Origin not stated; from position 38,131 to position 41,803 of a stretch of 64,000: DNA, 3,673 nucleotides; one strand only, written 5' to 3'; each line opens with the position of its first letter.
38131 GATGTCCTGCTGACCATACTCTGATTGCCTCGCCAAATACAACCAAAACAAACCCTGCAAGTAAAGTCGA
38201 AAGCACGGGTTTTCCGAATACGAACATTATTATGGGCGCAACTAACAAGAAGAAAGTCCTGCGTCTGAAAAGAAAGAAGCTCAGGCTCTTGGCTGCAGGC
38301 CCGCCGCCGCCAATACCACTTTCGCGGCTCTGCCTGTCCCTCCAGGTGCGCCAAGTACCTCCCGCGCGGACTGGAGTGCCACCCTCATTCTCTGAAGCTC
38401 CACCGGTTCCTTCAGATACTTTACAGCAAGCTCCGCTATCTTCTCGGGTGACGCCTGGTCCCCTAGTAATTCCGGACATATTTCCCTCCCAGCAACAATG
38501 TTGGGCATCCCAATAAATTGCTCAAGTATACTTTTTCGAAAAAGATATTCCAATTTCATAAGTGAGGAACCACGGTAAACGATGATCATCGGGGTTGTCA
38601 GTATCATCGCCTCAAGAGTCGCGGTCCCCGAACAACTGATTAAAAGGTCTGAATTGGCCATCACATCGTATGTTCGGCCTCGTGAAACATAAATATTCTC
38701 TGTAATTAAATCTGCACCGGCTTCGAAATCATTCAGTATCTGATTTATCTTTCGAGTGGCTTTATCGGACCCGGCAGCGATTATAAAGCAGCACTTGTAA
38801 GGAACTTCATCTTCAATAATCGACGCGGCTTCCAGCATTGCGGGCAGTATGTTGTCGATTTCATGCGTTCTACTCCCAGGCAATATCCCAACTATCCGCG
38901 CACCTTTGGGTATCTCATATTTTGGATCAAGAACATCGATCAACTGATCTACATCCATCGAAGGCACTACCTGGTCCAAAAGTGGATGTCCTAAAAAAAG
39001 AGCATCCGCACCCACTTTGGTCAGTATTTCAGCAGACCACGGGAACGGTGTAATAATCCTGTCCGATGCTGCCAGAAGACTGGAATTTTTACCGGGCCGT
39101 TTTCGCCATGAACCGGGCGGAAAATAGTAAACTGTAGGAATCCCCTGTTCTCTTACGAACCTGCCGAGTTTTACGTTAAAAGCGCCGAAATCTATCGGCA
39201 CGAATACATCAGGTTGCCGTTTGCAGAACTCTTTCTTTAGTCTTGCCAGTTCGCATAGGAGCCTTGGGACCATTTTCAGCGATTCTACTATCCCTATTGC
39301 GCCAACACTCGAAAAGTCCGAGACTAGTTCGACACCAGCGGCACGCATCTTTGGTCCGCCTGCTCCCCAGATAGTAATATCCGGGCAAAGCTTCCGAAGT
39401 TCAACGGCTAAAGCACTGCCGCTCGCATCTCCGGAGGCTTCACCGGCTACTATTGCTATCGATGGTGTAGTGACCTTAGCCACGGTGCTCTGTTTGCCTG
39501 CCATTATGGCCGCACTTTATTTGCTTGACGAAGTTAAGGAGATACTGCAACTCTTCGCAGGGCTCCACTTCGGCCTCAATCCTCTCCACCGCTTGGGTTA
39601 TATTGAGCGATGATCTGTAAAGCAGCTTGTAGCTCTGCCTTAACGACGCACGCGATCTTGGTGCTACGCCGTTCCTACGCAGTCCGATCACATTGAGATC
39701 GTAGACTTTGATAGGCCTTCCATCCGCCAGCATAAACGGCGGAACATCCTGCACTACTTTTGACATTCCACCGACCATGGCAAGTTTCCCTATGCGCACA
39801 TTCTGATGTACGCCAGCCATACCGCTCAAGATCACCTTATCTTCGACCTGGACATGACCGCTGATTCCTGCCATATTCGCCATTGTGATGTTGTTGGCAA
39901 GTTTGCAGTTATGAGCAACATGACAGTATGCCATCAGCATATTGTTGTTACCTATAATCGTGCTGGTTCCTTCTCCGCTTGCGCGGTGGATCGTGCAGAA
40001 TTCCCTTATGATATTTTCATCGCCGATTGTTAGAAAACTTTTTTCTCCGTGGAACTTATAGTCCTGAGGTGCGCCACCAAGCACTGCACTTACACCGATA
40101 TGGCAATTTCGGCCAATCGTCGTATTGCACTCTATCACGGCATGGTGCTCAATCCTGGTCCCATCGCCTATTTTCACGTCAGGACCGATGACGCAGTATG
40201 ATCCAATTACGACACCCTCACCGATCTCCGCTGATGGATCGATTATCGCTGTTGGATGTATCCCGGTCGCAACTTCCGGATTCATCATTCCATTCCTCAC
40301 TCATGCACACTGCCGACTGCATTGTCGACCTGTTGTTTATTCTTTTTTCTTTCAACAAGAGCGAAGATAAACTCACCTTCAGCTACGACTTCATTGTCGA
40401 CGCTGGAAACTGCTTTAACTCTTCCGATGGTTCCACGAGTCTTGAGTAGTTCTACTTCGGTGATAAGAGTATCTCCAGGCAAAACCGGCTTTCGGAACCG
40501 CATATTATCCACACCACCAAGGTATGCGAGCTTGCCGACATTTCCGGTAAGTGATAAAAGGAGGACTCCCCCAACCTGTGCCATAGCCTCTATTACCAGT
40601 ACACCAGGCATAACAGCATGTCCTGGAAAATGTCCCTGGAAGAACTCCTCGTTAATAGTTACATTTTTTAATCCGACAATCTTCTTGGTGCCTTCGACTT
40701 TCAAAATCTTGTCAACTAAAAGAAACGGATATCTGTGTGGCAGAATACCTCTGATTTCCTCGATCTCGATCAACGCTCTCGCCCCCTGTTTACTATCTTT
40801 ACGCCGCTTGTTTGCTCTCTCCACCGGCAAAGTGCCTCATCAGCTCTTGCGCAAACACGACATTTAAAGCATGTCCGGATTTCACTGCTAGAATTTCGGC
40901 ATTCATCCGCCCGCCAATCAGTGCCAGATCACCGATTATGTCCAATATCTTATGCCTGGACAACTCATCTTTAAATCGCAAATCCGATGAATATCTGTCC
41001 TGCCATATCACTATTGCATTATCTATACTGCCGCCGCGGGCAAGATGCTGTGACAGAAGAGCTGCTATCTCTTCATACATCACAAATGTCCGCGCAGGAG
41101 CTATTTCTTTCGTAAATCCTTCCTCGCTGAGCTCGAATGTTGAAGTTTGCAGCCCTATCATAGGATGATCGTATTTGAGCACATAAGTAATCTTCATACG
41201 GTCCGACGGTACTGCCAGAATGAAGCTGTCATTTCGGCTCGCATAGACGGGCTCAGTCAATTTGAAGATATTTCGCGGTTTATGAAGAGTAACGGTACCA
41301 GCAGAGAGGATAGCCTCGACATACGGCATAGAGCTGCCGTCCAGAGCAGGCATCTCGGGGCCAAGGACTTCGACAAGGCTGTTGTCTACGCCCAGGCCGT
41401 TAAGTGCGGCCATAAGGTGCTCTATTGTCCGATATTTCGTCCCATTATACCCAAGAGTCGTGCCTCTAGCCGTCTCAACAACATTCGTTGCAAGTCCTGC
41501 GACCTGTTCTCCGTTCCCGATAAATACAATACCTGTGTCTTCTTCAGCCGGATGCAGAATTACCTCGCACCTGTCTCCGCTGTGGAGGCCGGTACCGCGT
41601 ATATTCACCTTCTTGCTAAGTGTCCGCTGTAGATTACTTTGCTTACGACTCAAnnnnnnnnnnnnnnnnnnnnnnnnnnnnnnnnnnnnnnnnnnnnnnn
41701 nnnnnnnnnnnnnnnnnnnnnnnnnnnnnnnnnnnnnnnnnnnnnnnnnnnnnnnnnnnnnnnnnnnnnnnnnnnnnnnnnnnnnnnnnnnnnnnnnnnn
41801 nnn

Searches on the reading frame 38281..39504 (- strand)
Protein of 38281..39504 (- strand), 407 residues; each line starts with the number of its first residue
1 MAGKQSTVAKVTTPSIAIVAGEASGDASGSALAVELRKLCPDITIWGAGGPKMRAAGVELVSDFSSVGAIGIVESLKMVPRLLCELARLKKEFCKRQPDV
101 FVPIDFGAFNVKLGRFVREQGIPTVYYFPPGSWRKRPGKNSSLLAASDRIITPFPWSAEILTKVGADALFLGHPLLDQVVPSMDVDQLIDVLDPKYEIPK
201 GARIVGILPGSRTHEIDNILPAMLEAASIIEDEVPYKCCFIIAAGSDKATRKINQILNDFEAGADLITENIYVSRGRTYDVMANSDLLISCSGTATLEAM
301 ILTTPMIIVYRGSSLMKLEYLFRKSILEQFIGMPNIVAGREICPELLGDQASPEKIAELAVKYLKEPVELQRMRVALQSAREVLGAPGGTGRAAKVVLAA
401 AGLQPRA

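Call 105: search_protein_families(library=pfam, proteins=[window:38281-39504:-], max_evalue=0.00001)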
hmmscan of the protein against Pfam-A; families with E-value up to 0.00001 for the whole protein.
window:38281-39504:- (407 aa): 1 family
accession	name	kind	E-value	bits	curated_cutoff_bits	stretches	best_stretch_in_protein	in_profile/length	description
PF02684.21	LpxB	-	9.9e-66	222.5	22.6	1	16-371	1-345/374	Lipid-A-disaccharide synthetase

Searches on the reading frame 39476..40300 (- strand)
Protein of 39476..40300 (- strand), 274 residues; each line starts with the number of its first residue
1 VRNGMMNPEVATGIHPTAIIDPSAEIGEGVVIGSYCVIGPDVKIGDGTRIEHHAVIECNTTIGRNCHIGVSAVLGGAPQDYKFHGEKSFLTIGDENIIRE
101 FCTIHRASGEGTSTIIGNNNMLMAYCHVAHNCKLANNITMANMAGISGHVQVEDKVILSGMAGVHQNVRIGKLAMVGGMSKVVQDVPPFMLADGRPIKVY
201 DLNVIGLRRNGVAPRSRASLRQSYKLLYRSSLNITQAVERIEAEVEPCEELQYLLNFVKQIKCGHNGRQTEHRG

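Call 105: search_protein_families(library=pfam, proteins=[window:39476-40300:-], max_evalue=0.00001)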
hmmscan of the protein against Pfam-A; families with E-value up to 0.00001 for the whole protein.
window:39476-40300:- (274 aa): 4 families
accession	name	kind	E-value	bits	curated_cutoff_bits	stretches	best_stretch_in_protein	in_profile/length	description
PF00132.30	Hexapep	-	3.2e-26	90.3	27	3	41-76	1-36/36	Bacterial transferase hexapeptide (six repeats)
PF13720.11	Acetyltransf_11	-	5.2e-24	84.9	24.5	1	185-262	1-78/82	Udp N-acetylglucosamine O-acyltransferase; Domain 2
PF25084.1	LbH_EIF2B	-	1.9e-09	37.9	54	1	28-76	8-55/105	EIF2B subunit epsilon LbH domain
PF25087.1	GMPPB_C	-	2.4e-06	27.6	39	0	18-56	5-43/110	GMPPB C-terminal domain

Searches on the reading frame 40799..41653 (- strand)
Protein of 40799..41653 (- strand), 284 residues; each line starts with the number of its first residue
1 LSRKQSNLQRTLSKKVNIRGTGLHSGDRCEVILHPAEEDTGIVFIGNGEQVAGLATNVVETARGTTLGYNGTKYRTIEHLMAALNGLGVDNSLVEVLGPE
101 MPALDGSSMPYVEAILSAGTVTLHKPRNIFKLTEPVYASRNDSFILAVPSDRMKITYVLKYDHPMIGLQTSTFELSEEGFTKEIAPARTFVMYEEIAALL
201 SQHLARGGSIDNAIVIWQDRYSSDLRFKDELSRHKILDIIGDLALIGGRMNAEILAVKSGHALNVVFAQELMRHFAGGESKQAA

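Call 105: search_protein_families(library=pfam, proteins=[window:40799-41653:-], max_evalue=0.00001)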
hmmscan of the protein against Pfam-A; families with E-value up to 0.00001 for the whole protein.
window:40799-41653:- (284 aa): 1 family
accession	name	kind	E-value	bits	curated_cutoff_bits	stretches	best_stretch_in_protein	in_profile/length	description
PF03331.19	LpxC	-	1.1e-89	301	27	1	9-272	1-267/268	UDP-3-O-acyl N-acetylglycosamine deacetylase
